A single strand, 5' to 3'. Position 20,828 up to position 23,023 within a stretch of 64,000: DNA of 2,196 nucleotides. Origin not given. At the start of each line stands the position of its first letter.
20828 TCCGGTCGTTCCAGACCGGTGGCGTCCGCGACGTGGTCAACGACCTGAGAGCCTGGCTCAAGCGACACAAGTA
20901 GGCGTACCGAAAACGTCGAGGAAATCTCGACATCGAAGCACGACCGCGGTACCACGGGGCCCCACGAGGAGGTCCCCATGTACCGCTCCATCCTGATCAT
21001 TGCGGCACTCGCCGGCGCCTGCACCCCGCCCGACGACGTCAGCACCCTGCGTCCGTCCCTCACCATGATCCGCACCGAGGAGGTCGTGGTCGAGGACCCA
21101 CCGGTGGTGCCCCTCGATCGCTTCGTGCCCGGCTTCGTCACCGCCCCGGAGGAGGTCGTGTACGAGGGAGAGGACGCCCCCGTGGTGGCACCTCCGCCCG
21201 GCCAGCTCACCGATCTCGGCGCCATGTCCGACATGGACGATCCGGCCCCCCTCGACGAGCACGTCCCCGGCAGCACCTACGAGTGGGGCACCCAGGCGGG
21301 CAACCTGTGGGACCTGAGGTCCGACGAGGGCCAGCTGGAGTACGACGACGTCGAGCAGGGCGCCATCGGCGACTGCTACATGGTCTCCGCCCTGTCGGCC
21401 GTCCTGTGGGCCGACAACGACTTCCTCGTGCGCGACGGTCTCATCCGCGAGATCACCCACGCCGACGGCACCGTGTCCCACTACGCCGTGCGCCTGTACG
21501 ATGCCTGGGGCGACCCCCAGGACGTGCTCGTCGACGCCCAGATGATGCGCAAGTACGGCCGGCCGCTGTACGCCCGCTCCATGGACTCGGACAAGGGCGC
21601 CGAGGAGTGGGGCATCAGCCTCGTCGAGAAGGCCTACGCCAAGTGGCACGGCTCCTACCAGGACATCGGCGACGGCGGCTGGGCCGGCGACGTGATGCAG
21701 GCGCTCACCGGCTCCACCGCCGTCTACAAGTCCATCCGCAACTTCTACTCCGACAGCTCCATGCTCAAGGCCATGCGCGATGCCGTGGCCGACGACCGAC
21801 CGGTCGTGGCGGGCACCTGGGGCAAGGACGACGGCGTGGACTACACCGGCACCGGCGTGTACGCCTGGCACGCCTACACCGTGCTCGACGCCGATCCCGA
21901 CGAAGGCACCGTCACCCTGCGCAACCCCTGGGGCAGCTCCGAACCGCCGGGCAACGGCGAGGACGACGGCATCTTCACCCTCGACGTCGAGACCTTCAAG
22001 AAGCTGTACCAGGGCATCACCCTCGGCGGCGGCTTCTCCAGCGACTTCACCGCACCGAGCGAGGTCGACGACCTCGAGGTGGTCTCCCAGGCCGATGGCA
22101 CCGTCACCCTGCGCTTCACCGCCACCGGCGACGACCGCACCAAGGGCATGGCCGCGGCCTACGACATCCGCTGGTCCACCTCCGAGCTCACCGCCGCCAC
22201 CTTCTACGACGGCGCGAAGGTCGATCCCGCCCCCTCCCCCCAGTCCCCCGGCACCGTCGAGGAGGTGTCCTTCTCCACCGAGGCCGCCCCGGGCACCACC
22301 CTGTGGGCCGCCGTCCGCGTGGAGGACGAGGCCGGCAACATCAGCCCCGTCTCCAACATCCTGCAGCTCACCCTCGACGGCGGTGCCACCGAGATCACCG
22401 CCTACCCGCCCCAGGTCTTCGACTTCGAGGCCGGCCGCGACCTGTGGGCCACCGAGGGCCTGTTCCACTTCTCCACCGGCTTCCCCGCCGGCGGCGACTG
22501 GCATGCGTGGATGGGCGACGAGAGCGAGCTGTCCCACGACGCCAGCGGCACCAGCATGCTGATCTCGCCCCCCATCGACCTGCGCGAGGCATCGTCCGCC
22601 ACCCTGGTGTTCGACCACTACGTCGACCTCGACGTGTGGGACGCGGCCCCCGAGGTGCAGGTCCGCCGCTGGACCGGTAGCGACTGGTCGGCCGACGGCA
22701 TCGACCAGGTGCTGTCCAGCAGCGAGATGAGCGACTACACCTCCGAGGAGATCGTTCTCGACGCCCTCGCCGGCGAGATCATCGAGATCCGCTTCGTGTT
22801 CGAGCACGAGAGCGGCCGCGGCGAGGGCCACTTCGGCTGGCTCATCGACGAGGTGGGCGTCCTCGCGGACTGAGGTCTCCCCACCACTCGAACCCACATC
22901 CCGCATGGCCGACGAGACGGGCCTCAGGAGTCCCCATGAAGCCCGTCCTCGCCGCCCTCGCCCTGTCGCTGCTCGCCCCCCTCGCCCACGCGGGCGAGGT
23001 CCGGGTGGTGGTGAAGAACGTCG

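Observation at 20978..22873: Calpain-like cysteine protease as a surface lipoprotein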

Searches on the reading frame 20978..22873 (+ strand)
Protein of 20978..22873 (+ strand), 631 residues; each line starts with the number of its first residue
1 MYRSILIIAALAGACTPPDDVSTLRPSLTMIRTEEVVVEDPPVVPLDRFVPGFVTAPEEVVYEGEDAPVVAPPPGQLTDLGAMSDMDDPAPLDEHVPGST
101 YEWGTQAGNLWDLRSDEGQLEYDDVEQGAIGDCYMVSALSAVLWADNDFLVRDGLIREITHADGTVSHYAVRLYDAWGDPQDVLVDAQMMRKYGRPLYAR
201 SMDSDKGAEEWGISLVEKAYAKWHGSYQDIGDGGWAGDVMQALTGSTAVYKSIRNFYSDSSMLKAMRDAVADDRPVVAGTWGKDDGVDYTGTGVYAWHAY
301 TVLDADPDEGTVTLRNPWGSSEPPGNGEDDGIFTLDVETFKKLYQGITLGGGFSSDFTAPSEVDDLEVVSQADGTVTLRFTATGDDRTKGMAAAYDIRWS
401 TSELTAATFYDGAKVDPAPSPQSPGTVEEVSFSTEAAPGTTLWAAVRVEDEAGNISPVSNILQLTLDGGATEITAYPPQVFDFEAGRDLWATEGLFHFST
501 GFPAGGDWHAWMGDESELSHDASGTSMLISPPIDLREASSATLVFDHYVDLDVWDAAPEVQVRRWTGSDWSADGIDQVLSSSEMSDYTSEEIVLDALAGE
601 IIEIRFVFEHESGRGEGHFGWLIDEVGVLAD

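Call 3: search_protein_families(library=pfam, proteins=[window:20978-22873:+], max_evalue=0.01)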
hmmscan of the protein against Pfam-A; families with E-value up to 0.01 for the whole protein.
window:20978-22873:+ (631 aa): 1 family
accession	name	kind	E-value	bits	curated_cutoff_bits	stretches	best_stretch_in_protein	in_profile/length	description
PF00648.27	Peptidase_C2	-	1.6e-22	80.4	23.8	1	120-325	45-249/297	Calpain family cysteine protease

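Call 4: search_protein_families(library=ncbifam, proteins=[window:20978-22873:+], max_evalue=0.01)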
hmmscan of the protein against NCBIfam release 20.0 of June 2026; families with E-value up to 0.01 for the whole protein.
window:20978-22873:+ (631 aa): 1 family
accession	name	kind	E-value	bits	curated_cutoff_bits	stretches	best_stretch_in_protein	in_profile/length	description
TIGR00868.1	hCaCC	subfamily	1.6e-06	26.3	900.85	1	356-463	752-863/863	calcium-activated chloride channel protein 1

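Call 5: search_solved_structures(query=window:20978-22873:+, max_evalue=0.01, show_alignments=2)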
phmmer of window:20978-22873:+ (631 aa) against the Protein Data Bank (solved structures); distinct sequences matched with E-value up to 0.01: 19.
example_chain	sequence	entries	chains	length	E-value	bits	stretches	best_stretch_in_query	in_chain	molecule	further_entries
6bjd_A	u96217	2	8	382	3.3e-12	49.1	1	123-289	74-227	Calpain-3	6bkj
1zcm_A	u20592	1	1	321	2.2e-11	46.3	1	123-333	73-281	Calpain 1, large [catalytic] subunit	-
1tl9_A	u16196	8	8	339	2.7e-11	46.1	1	123-337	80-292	Calpain 1, large [catalytic] subunit | Calpain-1 catalytic subunit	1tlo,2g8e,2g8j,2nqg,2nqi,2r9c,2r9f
7w7o_A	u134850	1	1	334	6e-11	44.9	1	123-334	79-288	Calpain-1 catalytic subunit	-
6bgp_A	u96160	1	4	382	6.1e-11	44.9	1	123-289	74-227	Calpain-3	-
2ary_A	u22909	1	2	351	6.9e-11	44.7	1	123-334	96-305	Calpain-1 catalytic subunit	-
6bdt_A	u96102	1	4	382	8.3e-11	44.5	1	123-289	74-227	Calpain-3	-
1kfu_L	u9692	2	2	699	1.3e-10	43.8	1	123-340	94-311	M-CALPAIN LARGE SUBUNIT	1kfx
1mdw_A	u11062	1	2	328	3.3e-10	42.5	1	122-330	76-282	Calpain II, catalytic subunit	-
7x79_A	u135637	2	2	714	3.5e-10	42.4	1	123-333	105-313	Calpain-1 catalytic subunit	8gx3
2nqa_A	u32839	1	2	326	5.7e-10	41.7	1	123-331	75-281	Calpain-8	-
1kxr_A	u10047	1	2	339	7.4e-10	41.3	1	123-337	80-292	thiol protease DOMAINS I AND II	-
1u5i_A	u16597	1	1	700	1.6e-09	40.2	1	122-330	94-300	Calpain 2, large [catalytic] subunit precursor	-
1df0_A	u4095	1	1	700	1.6e-09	40.2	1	122-330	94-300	M-CALPAIN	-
3bow_A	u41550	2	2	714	1.7e-09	40.1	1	122-330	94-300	Calpain-2 catalytic subunit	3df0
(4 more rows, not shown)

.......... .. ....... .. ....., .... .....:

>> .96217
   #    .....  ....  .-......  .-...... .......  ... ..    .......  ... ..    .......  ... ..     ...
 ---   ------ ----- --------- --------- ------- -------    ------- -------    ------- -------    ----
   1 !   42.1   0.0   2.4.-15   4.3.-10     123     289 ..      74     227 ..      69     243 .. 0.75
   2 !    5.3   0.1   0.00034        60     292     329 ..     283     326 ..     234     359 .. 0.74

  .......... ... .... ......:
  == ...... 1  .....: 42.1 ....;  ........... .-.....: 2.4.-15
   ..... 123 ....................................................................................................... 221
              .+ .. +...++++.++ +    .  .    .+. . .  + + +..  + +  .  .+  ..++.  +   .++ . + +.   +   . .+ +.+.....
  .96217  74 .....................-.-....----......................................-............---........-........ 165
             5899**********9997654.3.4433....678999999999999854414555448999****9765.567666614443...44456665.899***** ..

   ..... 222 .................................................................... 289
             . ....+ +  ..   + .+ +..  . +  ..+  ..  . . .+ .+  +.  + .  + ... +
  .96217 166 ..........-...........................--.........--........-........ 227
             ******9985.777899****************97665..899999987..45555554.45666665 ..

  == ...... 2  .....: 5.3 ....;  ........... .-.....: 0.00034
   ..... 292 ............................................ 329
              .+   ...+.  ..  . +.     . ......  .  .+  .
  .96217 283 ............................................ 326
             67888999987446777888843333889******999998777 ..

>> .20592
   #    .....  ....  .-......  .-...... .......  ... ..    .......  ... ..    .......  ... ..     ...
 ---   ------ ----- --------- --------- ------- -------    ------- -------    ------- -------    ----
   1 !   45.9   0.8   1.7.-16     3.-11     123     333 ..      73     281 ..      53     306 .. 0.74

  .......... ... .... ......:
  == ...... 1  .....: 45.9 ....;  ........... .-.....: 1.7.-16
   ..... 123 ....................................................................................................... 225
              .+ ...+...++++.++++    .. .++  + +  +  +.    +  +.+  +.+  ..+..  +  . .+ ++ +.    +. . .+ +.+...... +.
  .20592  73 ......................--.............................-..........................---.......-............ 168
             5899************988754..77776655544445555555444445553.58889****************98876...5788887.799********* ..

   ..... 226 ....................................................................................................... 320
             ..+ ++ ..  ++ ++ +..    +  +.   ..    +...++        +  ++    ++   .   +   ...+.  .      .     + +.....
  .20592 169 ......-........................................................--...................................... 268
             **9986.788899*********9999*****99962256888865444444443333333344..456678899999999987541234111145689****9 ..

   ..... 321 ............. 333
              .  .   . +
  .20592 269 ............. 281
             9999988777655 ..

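Call 7: find_homologous_proteins(query=window:20978-22873:+, max_evalue=0.00001)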
Query window:20978-22873:+ (631 aa): 88 proteins with E <= 0.00001 among 8000 candidates.
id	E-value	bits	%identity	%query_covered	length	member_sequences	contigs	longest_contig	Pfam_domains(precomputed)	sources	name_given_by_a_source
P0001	0.0e+0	1439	100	100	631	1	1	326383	PF00648.28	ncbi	-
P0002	1.1e-198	680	55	95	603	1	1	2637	PF00648.28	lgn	-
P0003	5.1e-178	612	51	98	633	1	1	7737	PF00648.28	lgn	-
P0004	2.2e-177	610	49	99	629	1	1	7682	PF00648.28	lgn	-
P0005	2.6e-177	610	51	94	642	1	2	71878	PF00648.28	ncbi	-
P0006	4.9e-177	609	49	98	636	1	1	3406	PF00648.28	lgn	-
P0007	1.2e-175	604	49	100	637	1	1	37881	PF00648.28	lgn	-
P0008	1.8e-173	597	48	100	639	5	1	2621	PF00648.28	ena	-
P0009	2.4e-173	596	48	99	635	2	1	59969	PF00648.28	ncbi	-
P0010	3.3e-173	596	48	100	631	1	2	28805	PF00648.28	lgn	-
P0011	3.7e-173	596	50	98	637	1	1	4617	PF00648.28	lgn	-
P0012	9.5e-173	594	48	99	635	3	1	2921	PF00648.28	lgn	-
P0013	2.4e-171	590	48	97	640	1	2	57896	PF00648.28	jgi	-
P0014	1.6e-169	584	48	100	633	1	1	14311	PF00648.28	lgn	-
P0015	9.0e-167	575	46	100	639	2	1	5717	PF00648.28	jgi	-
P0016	5.7e-166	572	48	100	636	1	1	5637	PF00648.28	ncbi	ncbi:MAG: C2 family cysteine protease [Myxococcota bacterium]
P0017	9.0e-165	568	48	97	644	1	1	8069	PF00648.28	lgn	-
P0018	3.4e-164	566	46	99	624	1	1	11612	PF00648.28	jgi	jgi:hypothetical protein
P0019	4.1e-161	556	46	96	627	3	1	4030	PF00648.28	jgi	jgi:hypothetical protein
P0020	2.6e-160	553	49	95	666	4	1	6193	PF25788.3,PF00648.28,PF00041.28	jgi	-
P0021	8.3e-160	552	46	100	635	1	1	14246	PF00648.28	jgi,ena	-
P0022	2.0e-159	550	46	99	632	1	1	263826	PF20773.6,PF00648.28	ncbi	ncbi:MAG: C2 family cysteine protease [Myxococcota bacterium]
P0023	6.9e-159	549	48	98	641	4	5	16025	PF20773.6,PF00648.28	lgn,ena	-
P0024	9.2e-158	545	45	100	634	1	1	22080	PF00648.28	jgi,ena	-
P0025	3.7e-155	536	47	99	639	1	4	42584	PF00648.28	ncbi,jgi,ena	-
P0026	7.2e-155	535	45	99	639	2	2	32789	PF00648.28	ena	-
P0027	9.6e-154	532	44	100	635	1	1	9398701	PF00648.28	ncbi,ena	-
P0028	1.7e-153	531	46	99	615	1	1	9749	PF00648.28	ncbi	-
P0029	3.5e-153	530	46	98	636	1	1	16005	PF00648.28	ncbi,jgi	jgi:hypothetical protein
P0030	2.1e-152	527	45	99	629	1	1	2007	PF00648.28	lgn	-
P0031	2.5e-151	524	44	99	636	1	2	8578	PF00648.28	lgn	-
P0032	1.7e-149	518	46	93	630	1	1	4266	PF00648.28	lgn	-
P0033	1.3e-147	511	45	99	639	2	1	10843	PF00648.28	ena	-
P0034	5.0e-147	509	45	96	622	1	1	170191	PF00648.28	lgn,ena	-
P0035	5.7e-147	509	46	99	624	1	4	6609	PF00648.28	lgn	-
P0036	3.4e-146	507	44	99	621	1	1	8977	PF00648.28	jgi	-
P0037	5.5e-145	503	44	97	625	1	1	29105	PF00648.28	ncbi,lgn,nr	ncbi:MAG: hypothetical protein JXX28_14205 [Deltaproteobacteria bacterium]|nr:hypothetical protein [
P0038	6.9e-145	502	46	96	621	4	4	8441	PF00648.28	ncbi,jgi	jgi:hypothetical protein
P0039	1.1e-144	502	45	96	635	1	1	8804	PF00648.28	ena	-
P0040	1.0e-143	499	44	97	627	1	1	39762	PF00648.28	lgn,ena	-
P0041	3.2e-143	497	43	97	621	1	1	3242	PF25788.3,PF00648.28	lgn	-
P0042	3.4e-142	494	44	95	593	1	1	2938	PF00648.28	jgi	-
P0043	4.4e-141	490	43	99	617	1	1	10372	PF00648.28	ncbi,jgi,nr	ncbi:MAG: hypothetical protein HN348_05160 [Proteobacteria bacterium]|jgi:hypothetical protein|nr:hy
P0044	2.0e-140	488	41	99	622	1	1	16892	PF00648.28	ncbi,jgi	jgi:hypothetical protein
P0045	4.6e-140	486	43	100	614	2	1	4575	PF00648.28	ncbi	-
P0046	5.0e-140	486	44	97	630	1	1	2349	PF00648.28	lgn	-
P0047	4.6e-139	483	44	96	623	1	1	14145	PF00648.28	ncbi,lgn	-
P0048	1.0e-138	482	44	97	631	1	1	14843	PF00648.28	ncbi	-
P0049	5.9e-138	480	43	100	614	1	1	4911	PF00648.28,PF00041.28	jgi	-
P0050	5.2e-137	476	44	98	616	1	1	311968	PF00648.28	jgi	-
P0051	1.1e-136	475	43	99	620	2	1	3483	PF00648.28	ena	-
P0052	1.6e-136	475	43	96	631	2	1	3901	PF00648.28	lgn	-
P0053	5.5e-136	473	42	99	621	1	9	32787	PF00648.28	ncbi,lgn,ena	-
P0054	1.5e-134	468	43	99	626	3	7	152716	PF00648.28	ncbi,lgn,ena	-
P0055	1.6e-134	468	48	83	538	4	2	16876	PF00648.28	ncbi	ncbi:MAG: hypothetical protein ACJAZO_004094, partial [Myxococcota bacterium]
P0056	6.2e-134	466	42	99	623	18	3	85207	PF00648.28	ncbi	-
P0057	9.0e-134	466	43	99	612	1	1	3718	PF00648.28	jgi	-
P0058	2.9e-131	457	42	100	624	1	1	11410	PF00648.28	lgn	-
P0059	3.6e-130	454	41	100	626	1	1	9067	PF00648.28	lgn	-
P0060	2.1e-128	448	40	100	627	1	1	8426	PF00648.28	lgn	-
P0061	2.1e-126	441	42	99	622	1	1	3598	PF00648.28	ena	-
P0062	9.9e-126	439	49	73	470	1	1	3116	PF00648.28,PF00041.28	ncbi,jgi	jgi:hypothetical protein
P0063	2.8e-124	434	48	71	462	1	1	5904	PF00648.28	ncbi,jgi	jgi:hypothetical protein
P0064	7.6e-117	410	47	73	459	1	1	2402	PF00648.28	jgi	-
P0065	7.9e-114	400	46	72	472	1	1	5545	PF00648.28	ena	-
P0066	8.7e-113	396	46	73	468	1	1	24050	PF00648.28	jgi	jgi:hypothetical protein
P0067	1.0e-109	386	44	70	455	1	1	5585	PF00648.28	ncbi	-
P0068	6.3e-108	380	54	55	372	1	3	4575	PF00648.28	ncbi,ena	-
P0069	2.1e-54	203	39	19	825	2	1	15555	PF25788.3,PF13237.12,PF16794.12,PF00041.28,PF10179.16,PF16656.12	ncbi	-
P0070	1.1e-53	201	34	29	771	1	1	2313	PF00754.32,PF25788.3,PF00041.28,PF16656.12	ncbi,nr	ncbi:MAG TPA: discoidin domain-containing protein, partial [Polyangia bacterium]|nr:discoidin domain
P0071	8.1e-52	195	34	17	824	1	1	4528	PF25059.2,PF12837.13,PF25788.3,PF12838.13,PF13187.12,PF16794.12,PF00041.28,PF10179.16,PF16656.12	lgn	-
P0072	2.7e-49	187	46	36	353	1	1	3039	PF00648.28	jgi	jgi:hypothetical protein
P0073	2.1e-46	177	42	42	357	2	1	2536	PF00648.28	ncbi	-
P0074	5.2e-46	176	40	42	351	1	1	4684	PF00648.28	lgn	-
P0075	3.6e-39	153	29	31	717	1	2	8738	PF14697.12,PF12837.13,PF13484.12,PF12838.13,PF16656.12,PF12797.13,PF00037.33,PF25160.2,PF13237.12,PF13187.12,PF16794.12,PF00041.28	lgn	-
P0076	1.4e-28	118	42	17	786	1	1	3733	PF00041.28,PF16656.12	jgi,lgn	-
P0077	2.5e-26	111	36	35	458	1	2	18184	PF00648.28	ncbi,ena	-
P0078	3.0e-24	104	35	36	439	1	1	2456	PF00648.28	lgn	-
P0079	1.1e-23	102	37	35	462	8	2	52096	PF00648.28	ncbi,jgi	jgi:hypothetical protein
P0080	3.4e-23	100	34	35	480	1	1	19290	PF00648.28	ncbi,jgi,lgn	jgi:hypothetical protein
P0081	3.6e-21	94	34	35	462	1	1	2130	PF00648.28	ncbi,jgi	jgi:hypothetical protein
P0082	3.1e-15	74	36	17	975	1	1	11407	PF00041.28,PF16656.12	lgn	-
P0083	2.1e-13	68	41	20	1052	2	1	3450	PF13365.13,PF18962.8,PF27052.1,PF06119.20,PF00041.28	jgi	jgi:hypothetical protein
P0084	1.5e-9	55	29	32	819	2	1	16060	PF24517.3,PF00648.28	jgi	jgi:hypothetical protein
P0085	1.2e-8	52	34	20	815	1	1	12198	PF22148.2,PF00041.28,PF00082.28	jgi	-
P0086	1.4e-8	52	41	17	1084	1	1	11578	PF22073.3,PF22148.2,PF15780.12,PF12371.15,PF22544.3,PF00041.28,PF00082.28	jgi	jgi:subtilisin family serine protease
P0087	3.8e-7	47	30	36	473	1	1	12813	PF00404.25,PF00648.28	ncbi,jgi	ncbi:MAG: C2 family cysteine protease [Planctomycetota bacterium]|jgi:hypothetical protein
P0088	3.9e-7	47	36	17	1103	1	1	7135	PF13517.13,PF13860.13,PF00041.28,PF00082.28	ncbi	-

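Call 12: find_encoding_contigs(protein=window:20978-22873:+, flank=10000, max_places=3)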
Protein window:20978-22873:+ (631 aa): no gene with exactly this product is on record in the collection.

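Call 14: list_cluster_members(proteins=[P0001, P0005, P0027, P0022])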
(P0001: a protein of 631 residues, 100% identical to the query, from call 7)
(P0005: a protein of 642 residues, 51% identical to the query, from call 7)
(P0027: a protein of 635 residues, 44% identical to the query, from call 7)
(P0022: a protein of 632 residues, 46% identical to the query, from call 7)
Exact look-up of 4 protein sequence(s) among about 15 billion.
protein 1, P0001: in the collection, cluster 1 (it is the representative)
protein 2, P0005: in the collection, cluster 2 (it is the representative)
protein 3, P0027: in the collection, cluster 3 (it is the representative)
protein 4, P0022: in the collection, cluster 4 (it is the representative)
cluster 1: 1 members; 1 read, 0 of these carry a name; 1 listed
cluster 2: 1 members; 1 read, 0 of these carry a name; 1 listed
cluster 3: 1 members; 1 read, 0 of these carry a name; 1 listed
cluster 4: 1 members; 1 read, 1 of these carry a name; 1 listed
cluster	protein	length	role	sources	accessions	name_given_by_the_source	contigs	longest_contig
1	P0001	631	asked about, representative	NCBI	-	-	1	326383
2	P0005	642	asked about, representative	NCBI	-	-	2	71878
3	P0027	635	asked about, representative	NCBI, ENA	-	-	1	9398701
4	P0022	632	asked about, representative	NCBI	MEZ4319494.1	MAG: C2 family cysteine protease [Myxococcota bacterium]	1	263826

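Call 16: find_related_loci(query=A1, collection=genome_contigs, flank=6000)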
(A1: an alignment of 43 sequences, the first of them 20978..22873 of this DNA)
Query A1 (631 aa) in genome_contigs; peptide patterns used: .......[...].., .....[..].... (x = any residue, [..] = any of these).
240 stretches matched a pattern; 226 encode a relative of the query (tblastn E <= 1e-3); the best 80 are kept; 80 distinct loci.
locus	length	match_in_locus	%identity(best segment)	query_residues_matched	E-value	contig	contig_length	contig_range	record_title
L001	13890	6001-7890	48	1-626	2e-170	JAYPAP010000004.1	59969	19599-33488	MAG: Deltaproteobacteria bacterium isolate 139582_S183_rosella_bins.tsv.061 NODE_311_length_59969_cov_4.523016, whole ge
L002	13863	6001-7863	46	3-626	7e-162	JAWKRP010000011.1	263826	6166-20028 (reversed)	MAG: Myxococcota bacterium isolate ABC1.164 ABC1.164.fa-11, whole genome shotgun sequence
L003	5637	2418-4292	48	4-631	3e-163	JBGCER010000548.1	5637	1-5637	MAG: Myxococcota bacterium isolate SGMAG-42 contig547, whole genome shotgun sequence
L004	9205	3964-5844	46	4-626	3e-159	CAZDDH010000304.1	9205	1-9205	MAG TPA_asm: uncultured Rickettsiales bacterium isolate SRP077602_co5_208 genome assembly, contig: NODE_31290_length_920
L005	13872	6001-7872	47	7-628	6e-158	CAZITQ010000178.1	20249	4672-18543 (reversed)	MAG TPA_asm: uncultured Rickettsiales bacterium isolate binchicken_co141_528 genome assembly, contig: NODE_11619_length_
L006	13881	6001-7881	44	1-628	1e-155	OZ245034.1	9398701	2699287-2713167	MAG: Myxococcota bacterium isolate df3dd314-b992-411f-bde6-f70e75f61a8f genome assembly, chromosome: 1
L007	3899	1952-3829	46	5-628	4e-156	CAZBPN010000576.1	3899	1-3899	MAG TPA_asm: uncultured Rickettsiales bacterium isolate binchicken_co141_42 genome assembly, contig: NODE_74376_length_3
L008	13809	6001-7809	44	15-626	9e-148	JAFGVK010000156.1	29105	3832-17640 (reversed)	MAG: Deltaproteobacteria bacterium isolate ZodW_Metabat.156 k87_14262186, whole genome shotgun sequence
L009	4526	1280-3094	44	6-631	3e-148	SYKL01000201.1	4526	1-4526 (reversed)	MAG: Proteobacteria bacterium isolate F1-80-MAGs037 F1-80__c304828, whole genome shotgun sequence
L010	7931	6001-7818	44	15-626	9e-140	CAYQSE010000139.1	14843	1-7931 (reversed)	MAG TPA_asm: uncultured Enterobacteriaceae bacterium isolate SRP319275_co1_53 genome assembly, contig: NODE_4558_length_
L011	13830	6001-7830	42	4-629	3e-139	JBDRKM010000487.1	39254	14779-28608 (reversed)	MAG: Pseudomonadota bacterium isolate MEGAHIT-group-1.708 k141_13193303, whole genome shotgun sequence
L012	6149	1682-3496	43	5-628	4e-133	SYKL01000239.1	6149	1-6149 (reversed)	MAG: Proteobacteria bacterium isolate F1-80-MAGs037 F1-80__c363326, whole genome shotgun sequence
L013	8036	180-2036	43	15-626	8e-147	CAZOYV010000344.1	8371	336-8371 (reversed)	MAG TPA_asm: uncultured Rickettsiales bacterium isolate SRP141376_co4_92 genome assembly, contig: NODE_13864_length_8371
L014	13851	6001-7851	43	3-629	1e-129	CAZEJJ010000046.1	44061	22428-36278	MAG TPA_asm: uncultured Enterobacterales bacterium isolate binchicken_co141_421 genome assembly, contig: NODE_3685_lengt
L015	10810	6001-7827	42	4-629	2e-123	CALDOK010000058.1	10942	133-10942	MAG TPA_asm: uncultured proteobacterium isolate ERR2206791_bin.36_CONCOCT_v1.1_MAG genome assembly, contig: ERZ890953.16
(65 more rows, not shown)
